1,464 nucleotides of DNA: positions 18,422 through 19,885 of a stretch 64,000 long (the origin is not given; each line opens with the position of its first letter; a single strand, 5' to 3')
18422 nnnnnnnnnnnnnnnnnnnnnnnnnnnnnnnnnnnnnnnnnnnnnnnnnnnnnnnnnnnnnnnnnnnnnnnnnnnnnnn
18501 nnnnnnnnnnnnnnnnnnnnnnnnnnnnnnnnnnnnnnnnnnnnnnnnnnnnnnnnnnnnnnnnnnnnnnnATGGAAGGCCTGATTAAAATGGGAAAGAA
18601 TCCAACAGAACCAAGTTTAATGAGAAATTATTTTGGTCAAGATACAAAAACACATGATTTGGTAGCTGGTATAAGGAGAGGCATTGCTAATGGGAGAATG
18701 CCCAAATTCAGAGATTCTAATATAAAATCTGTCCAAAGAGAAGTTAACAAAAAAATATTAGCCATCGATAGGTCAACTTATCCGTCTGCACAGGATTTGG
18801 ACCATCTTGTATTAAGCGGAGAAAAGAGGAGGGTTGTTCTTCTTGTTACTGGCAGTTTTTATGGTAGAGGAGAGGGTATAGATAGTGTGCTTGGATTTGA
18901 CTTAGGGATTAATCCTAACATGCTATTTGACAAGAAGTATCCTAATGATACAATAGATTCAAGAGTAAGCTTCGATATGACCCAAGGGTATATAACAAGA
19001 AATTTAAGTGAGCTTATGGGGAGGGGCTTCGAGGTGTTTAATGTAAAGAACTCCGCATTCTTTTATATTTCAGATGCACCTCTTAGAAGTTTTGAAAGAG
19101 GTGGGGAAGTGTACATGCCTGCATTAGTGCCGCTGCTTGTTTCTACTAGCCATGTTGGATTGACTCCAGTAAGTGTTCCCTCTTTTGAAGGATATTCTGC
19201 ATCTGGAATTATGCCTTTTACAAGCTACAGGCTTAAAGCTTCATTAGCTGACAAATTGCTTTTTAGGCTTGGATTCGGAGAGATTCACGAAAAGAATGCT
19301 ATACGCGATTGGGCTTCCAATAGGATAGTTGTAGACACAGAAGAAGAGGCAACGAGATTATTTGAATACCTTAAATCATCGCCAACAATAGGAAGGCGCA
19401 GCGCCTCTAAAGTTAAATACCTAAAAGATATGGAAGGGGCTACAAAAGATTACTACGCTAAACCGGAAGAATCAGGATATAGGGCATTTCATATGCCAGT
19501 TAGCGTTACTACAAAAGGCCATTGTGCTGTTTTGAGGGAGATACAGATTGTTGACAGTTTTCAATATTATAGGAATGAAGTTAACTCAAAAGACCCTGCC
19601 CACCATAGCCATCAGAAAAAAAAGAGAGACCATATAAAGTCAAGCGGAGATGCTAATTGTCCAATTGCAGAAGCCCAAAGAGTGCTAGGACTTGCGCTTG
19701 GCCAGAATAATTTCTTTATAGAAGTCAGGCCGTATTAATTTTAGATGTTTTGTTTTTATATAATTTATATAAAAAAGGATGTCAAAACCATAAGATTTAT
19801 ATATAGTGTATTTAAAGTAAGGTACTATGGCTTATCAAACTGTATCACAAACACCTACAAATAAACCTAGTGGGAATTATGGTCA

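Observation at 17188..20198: Split RelA/SpoT-like module in an archaeon: HD-hydrolase-like gene overlapping a synthetase-like nucleotidyltransferase gene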

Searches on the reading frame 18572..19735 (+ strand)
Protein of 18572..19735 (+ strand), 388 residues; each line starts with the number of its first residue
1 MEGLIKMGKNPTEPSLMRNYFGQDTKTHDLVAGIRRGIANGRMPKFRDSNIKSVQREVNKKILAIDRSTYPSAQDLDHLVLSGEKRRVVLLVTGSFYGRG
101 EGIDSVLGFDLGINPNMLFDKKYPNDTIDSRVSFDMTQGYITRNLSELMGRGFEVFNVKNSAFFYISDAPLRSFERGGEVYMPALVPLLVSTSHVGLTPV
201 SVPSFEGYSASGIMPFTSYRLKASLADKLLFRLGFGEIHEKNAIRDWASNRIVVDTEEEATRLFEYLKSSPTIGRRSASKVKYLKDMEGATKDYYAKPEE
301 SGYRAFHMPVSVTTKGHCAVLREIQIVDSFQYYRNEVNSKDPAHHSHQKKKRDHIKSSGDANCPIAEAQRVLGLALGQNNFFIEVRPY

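Call 3: search_protein_families(library=pfam, proteins=[window:18572-19735:+], max_evalue=1)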
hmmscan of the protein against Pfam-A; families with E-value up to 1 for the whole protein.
window:18572-19735:+ (388 aa): 1 family
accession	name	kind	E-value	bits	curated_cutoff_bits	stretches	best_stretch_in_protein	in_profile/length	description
PF04607.23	RelA_SpoT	-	1.2e-06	29.2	27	1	239-330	18-93/113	Region found in RelA / SpoT proteins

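Call 4: search_protein_families(library=ncbifam, proteins=[window:18572-19735:+], max_evalue=1)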
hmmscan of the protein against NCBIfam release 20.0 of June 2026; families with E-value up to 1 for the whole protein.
window:18572-19735:+ (388 aa): 1 family
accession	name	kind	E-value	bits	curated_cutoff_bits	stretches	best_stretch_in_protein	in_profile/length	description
NF053588.1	GTPPhKinYjbM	equivalog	0.0053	16.5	320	1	282-326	92-140/201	GTP diphosphokinase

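Call 5: search_protein_families(library=padloc, proteins=[window:18572-19735:+], max_evalue=1)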
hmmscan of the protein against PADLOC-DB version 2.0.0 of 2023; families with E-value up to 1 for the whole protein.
window:18572-19735:+ (388 aa): 1 family
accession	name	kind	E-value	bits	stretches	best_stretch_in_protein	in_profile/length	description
PDLC04999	PDC-S33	-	3.9e-06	24.5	1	243-331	92-171/349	-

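Call 6: search_solved_structures(query=window:18572-19735:+, max_evalue=10, show_alignments=3)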
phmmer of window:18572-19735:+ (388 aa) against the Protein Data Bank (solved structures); distinct sequences matched with E-value up to 10: 3.
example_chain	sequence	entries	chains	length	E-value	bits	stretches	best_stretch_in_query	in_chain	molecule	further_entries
5f2v_V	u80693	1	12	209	0.7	12.4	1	291-327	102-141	GTP pyrophosphokinase YjbM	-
5ded_D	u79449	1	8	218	0.75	12.3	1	291-327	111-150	GTP pyrophosphokinase YjbM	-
5dec_A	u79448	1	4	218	0.75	12.3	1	291-327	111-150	GTP pyrophosphokinase YjbM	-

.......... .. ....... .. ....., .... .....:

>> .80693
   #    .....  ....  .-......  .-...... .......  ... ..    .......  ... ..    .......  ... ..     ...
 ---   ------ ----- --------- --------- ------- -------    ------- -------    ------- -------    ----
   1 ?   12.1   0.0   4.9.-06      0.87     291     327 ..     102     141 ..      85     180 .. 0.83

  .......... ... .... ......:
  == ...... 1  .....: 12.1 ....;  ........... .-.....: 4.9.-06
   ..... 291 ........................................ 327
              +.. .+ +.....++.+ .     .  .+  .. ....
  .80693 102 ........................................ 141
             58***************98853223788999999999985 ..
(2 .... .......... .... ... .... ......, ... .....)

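Call 10: find_homologous_proteins(query=window:18572-19735:+, max_evalue=0.001)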
Query window:18572-19735:+ (388 aa): 8 proteins with E <= 0.001 among 4101 candidates.
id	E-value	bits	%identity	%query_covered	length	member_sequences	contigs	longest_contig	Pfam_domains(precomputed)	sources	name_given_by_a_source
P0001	2.0e-258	875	100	100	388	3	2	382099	PF04607.24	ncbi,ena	-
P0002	5.1e-105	370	48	97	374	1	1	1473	PF04607.24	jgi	jgi:hypothetical protein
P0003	9.4e-100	353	47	97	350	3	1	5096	-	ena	-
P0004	1.6e-53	200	35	91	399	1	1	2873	-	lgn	-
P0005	2.6e-44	170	35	87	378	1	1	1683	-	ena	-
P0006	8.0e-44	169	35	91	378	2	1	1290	-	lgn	-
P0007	6.8e-43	166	36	87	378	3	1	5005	-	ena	-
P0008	1.0e-39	155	34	87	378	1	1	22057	-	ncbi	-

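Call 12: find_encoding_contigs(protein=P0008, flank=8000, max_places=3)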
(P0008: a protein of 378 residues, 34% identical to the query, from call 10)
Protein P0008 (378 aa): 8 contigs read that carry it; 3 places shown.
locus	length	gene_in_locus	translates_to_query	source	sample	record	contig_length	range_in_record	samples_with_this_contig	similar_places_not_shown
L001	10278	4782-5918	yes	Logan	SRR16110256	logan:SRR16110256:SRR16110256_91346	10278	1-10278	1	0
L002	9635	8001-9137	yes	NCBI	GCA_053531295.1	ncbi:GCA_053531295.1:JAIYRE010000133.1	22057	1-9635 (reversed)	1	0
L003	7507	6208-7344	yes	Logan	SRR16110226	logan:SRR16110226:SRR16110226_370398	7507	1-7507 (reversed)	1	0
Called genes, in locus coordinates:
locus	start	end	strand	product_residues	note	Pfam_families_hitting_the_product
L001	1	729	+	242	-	?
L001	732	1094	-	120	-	PF01850:PIN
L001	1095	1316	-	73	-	-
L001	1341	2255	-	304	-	PF00733:Asn_synthase, PF24167:DUF7411, PF06508:QueC (faint), PF00733:Asn_synthase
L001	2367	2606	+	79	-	-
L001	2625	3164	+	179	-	PF04027:DUF371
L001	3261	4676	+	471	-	-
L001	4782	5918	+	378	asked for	-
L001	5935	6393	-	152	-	PF13636:Methyltranf_PUA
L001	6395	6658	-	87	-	-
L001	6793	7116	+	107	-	-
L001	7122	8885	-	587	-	PF00009:GTP_EFTU, PF03144:GTP_EFTU_D2 (weak), PF11987:IF-2, PF14578:GTP_EFTU_D4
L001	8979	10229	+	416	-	PF01136:Peptidase_U32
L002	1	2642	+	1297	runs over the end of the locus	-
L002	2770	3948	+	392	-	PF01926:MMR_HSR1, PF02421:FeoB_N, PF16897:MMR_HSR1_Xtn, PF02824:TGS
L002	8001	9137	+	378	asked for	-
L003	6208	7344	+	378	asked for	-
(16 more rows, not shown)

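Call 13: find_encoding_contigs(protein=P0003, flank=8000, max_places=3)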
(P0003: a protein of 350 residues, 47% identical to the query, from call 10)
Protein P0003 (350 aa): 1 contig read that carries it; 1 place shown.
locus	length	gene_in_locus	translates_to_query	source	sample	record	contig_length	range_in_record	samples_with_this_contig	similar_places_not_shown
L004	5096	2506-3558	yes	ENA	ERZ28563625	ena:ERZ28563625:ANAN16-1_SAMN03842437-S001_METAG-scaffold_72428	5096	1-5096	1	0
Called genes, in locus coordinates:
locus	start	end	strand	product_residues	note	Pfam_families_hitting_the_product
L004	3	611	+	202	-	?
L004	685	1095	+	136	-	PF04027:DUF371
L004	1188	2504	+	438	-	-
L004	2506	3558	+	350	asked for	-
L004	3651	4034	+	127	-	-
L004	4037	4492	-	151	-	PF13636:Methyltranf_PUA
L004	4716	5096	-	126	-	?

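Call 14: find_encoding_contigs(protein=P0007, flank=8000, max_places=3)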
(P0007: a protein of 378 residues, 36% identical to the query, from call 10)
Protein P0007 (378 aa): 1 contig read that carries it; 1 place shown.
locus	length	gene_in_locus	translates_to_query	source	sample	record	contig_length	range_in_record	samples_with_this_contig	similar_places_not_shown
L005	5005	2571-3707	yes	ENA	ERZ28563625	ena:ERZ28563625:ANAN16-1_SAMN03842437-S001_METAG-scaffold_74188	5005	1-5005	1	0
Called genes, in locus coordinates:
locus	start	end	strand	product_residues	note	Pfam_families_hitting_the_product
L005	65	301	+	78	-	-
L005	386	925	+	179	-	PF04027:DUF371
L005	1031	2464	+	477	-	-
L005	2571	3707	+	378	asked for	-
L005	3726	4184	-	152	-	PF13636:Methyltranf_PUA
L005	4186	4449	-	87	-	-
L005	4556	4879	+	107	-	-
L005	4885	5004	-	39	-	?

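Call 15: find_encoding_contigs(protein=P0004, flank=8000, max_places=3)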
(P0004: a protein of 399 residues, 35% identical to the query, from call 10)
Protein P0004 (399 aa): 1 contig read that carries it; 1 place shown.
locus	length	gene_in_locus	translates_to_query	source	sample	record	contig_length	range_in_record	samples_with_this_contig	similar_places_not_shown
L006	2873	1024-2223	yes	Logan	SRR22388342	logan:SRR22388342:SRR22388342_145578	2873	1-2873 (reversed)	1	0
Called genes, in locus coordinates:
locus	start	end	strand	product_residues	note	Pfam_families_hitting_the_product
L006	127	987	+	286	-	PF13263:PHP_C (weak)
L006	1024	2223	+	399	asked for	-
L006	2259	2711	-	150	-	PF13636:Methyltranf_PUA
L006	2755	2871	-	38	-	?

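Call 19: search_protein_families(library=pfam, proteins=[L001:3261-4673:+, L005:1031-2461:+, L004:1188-2501:+, L006:127-984:+, L004:3651-4031:+, P0008, P0004, P0003, P0002], max_evalue=1)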
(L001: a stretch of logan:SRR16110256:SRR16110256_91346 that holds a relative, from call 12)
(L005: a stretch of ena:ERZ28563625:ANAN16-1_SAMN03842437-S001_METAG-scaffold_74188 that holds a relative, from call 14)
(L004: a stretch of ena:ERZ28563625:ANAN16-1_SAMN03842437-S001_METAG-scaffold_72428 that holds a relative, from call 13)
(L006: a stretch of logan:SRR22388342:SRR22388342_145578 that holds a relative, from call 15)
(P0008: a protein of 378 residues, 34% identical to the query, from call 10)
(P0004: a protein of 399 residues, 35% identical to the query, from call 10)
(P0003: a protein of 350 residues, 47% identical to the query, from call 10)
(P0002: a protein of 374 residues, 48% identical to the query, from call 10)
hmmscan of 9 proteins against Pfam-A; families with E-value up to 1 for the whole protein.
L001:3261-4673:+ (471 aa): 0 families

L005:1031-2461:+ (477 aa): 1 family
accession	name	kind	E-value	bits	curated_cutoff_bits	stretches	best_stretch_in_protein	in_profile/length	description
PF19662.4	DUF6165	-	0.025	14.8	27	1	100-157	51-108/134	Family of unknown function (DUF6165)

L004:1188-2501:+ (438 aa): 0 families

L006:127-984:+ (286 aa): 1 family
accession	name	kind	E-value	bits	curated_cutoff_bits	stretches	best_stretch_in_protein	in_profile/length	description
PF13263.12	PHP_C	-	1.1e-05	25.3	21.3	1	186-211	1-26/56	PHP-associated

L004:3651-4031:+ (127 aa): 1 family
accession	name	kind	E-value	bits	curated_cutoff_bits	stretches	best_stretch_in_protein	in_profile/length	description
PF21492.2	bL31_N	-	0.039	14.1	27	0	63-82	30-49/60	Ribosomal protein L31p, N-terminal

P0008 (378 aa): 0 families

P0004 (399 aa): 1 family
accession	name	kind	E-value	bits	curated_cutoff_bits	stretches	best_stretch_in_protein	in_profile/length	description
PF04607.23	RelA_SpoT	-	0.035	14.8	27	1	240-341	8-88/113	Region found in RelA / SpoT proteins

P0003 (350 aa): 1 family
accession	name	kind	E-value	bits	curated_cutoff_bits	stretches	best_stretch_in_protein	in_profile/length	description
PF00467.35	KOW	-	0.13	12.6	22.3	1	80-100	3-23/32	KOW motif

P0002 (374 aa): 1 family
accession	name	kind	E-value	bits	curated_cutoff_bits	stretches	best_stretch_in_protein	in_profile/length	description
PF04607.23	RelA_SpoT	-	1.8e-08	35.1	27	1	214-316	7-93/113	Region found in RelA / SpoT proteins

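Call 24: search_solved_structures(query=A3, max_evalue=10, show_alignments=3)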
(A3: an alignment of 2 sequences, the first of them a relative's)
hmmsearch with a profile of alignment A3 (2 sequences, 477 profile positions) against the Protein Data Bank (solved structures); distinct sequences matched with E-value up to 10: 2.
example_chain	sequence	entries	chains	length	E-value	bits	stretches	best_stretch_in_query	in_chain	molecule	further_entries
5ucr_A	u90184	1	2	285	0.42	12.5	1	148-192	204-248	Pantothenate synthetase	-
5kwv_A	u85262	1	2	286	0.42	12.5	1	148-192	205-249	Pantothenate synthetase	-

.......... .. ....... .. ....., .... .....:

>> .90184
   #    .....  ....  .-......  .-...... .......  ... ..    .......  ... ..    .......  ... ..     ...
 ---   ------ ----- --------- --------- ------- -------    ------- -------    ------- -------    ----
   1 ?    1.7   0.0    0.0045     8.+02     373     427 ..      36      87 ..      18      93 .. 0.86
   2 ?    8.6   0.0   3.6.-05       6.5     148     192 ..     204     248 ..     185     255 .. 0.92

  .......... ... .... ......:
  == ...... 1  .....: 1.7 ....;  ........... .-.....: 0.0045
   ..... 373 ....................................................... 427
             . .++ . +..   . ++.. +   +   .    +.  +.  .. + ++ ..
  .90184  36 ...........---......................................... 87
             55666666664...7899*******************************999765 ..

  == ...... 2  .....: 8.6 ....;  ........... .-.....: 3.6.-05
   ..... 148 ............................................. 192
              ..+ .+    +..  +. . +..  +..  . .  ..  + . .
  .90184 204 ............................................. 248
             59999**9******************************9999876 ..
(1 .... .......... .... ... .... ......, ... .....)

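Call 41: find_related_loci(query=A5, collection=genome_contigs, flank=8000)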
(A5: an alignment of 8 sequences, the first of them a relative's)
Query A5 (388 aa) in genome_contigs; peptide patterns used: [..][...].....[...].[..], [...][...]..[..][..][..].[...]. (x = any residue, [..] = any of these).
31 stretches matched a pattern; 1 encode a relative of the query (tblastn E <= 1e-3); 1 distinct loci.
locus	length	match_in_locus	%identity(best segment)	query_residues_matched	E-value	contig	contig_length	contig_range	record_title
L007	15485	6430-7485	37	13-352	5e-58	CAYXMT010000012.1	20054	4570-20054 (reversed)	MAG TPA_asm: uncultured Methanosarcinales archaeon isolate binchicken_co48_511 genome assembly, contig: NODE_4197_length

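Call 46: predict_structure(alignment_id=A5)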
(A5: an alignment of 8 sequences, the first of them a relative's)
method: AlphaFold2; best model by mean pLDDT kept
length: 388 residues; sequences in the alignment: 8
mean_pLDDT: 51.3   pTM: 0.33
mean pLDDT of the five models: 51.3, 47.4, 46.0, 45.6, 44.4
residues with pLDDT >= 90: 0; 70-90: 22; 50-70: 202; < 50: 164
segments of 3 or more residues with pLDDT < 50: 1-16, 37-39, 41-43, 62-85, 115-118, 120-131, 192-250, 344-363, 374-388
pLDDT, mean of each block of 10 residues (from residue 1): 28 42 65 55 56 56 40 30 53 67 64 53 41 58 64 64 60 66 61 36 28 29 44 38 36 62 72 53 64 62 67 52 63 55 49 40 50 42 28
secondary structure, 60 per line:
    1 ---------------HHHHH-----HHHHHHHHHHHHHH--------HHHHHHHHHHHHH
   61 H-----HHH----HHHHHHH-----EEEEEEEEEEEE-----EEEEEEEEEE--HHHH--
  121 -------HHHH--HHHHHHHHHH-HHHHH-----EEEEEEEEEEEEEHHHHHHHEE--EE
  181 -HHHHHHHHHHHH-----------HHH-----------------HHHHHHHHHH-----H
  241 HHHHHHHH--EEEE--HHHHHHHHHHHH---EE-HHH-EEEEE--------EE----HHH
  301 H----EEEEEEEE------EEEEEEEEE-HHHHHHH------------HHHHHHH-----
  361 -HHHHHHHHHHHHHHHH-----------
elements in order: H16-20 H26-39 H48-61 H74-80 E86-97 E103-112 H115-118 H128-131 H134-143 H145-149 E155-167 H168-174 H182-193 H225-234 H240-248 E251-254 H257-268 E279-283 H298-301 E306-313 E320-328 H330-336 H349-355 H362-377

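Call 61: search_protein_families(library=pfam, proteins=[L007:7659-8501:+, L007:6409-7575:+], max_evalue=1)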
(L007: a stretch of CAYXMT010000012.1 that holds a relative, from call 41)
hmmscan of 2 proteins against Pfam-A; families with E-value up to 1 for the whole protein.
L007:7659-8501:+ (281 aa): 0 families

L007:6409-7575:+ (389 aa): 1 family
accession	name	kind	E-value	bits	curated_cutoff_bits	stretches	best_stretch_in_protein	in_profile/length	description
PF04607.23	RelA_SpoT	-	2.7e-05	24.9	27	1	255-353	19-107/113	Region found in RelA / SpoT proteins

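Call 63: fold_search(model_id=the predicted structure, library=pdb)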
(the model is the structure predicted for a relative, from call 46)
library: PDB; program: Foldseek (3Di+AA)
matches with E <= 10: 523; with E <= 0.001: 0
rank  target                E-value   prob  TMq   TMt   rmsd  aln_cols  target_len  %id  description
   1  6ox6_A                3.2e-02  0.69  0.14  0.24  11.8       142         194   18  Crystal structure of the complex between the Type VI effector Tas1 and its immunity protein (released 2019-09-18)
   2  3u96_A                3.9e-02  0.54  0.15  0.19  13.2       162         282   14  Crystal Structure of YopHQ357F(Catalytic Domain, Residues 163-468) in complex with pNCS (released 2012-08-29)
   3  1ypt_B                4.1e-02  0.57  0.15  0.19  13.1       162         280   14  CRYSTAL STRUCTURE OF YERSINIA PROTEIN TYROSINE PHOSPHATASE AT 2.5 ANGSTROMS AND THE COMPLEX WITH TUNGSTATE (released 1994-12-20)
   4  7l0i                  4.1e-02  0.54  0.15  0.19  13.2       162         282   15  Ligand-free YopH G352T (released 2021-05-12)
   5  7ztb_B                4.9e-02  0.84  0.17  0.18  13.1       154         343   20  Structure of the Salmonella tRNA pyrophosphokinase CapRel (released 2022-11-23)
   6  4yaa                  5.8e-02  0.47  0.15  0.19  13.2       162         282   14  YopH W354Y Yersinia enterocolitica PTPase apo form (released 2015-10-28)
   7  3f99                  6.5e-02  0.44  0.15  0.19  13.2       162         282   15  W354F Yersinia enterocolitica PTPase apo form (released 2009-01-20)
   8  4z6b                  6.9e-02  0.44  0.15  0.19  13.2       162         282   15  YopH W354H Yersinia enterocolitica PTPase in the apo form (released 2015-10-28)
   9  1ytn                  7.3e-02  0.54  0.14  0.18  12.5       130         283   15  HYDROLASE (released 1996-11-08)
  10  1ypt_A                9.3e-02  0.54  0.14  0.19  12.2       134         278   14  CRYSTAL STRUCTURE OF YERSINIA PROTEIN TYROSINE PHOSPHATASE AT 2.5 ANGSTROMS AND THE COMPLEX WITH TUNGSTATE (released 1994-12-20)
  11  1yts                  9.8e-02  0.47  0.14  0.19  12.2       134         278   15  A LIGAND-INDUCED CONFORMATIONAL CHANGE IN THE YERSINIA PROTEIN TYROSINE PHOSPHATASE (released 1995-07-10)
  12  6dr9                  1.0e-01  0.35  0.14  0.19  13.3       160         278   15  Crystal Structure of the YopH PTP1B Chimera 3 PTPase apo form (released 2018-08-29)
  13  1lyv                  1.1e-01  0.35  0.15  0.19  13.2       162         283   15  High-resolution structure of the catalytically inactive yersinia tyrosine phosphatase C403A mutant in complex with phosp (released 2002-07-03)
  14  3bm8                  1.4e-01  0.35  0.15  0.19  12.9       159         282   14  crystal structure of YopH mutant D356A complexed with irreversible inhibitor PVSN (released 2008-06-17)
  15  1pa9                  1.6e-01  0.33  0.15  0.19  13.0       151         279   15  Yersinia Protein-Tyrosine Phosphatase complexed with pNCS (Yop51,Pasteurella X,Ptpase,Yop51delta162) (Catalytic Domain,  (released 2003-11-04)
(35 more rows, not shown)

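Call 66: find_related_loci(query=A8, collection=metagenome_contigs, flank=6000)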
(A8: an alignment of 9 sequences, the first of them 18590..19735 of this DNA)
Query A8 (382 aa) in metagenome_contigs; peptide patterns used: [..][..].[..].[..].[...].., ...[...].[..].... (x = any residue, [..] = any of these).
156 stretches matched a pattern; 10 encode a relative of the query (tblastn E <= 1e-3); 10 distinct loci.
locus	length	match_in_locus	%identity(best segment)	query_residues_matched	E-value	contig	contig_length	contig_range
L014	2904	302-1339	44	1-344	1e-88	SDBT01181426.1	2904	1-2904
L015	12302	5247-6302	37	7-346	5e-57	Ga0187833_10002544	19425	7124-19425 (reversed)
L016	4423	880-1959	34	8-379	2e-55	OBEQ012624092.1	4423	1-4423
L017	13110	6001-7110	35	1-367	1e-53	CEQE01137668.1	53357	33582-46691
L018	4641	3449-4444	33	6-345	2e-50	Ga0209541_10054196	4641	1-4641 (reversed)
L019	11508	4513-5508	35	40-372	2e-49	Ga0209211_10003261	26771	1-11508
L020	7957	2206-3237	32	7-347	4e-46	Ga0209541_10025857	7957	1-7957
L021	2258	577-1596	31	7-347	6e-45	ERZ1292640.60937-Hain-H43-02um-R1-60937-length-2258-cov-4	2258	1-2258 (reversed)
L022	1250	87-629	39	176-361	5e-30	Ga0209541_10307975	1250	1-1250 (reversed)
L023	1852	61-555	40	176-345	7e-27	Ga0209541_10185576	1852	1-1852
